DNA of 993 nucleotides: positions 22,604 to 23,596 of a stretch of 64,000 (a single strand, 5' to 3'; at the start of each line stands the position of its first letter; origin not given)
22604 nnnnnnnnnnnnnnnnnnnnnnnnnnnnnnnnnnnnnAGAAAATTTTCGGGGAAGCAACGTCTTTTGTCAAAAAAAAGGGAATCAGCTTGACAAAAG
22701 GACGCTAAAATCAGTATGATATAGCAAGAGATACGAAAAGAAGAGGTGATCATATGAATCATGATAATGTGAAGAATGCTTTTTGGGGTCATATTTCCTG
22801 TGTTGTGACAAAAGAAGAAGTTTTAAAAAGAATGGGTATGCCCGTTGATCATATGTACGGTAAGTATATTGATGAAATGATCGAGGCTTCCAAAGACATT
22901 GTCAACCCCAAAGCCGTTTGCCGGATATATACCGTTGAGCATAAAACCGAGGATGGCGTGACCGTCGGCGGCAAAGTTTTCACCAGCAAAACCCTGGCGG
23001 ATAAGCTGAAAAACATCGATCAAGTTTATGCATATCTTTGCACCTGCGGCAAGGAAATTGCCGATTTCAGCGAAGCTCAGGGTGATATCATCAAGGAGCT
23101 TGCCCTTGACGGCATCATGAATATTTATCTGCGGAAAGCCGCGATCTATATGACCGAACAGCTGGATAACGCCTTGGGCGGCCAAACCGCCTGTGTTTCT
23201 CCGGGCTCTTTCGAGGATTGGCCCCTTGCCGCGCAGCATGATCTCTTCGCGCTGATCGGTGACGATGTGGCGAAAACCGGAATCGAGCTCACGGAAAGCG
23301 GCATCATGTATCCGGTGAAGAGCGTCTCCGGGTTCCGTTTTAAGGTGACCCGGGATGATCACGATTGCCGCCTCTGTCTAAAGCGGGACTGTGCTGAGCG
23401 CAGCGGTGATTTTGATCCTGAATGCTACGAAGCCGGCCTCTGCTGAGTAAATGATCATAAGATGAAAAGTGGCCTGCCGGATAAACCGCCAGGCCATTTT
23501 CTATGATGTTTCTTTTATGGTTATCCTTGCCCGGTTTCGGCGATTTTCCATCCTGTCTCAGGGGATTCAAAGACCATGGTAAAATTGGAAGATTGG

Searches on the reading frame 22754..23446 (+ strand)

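Call 5: search_protein_families(library=pfam, proteins=[window:22754-23446:+], max_evalue=0.0001)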
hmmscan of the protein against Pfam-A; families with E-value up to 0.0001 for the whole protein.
window:22754-23446:+ (230 aa): 1 family
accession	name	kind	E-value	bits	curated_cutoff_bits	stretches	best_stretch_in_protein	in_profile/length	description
PF02965.22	Met_synt_B12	-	2.8e-05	24.2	25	0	162-197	214-248/273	Vitamin B12 dependent methionine synthase, activation domain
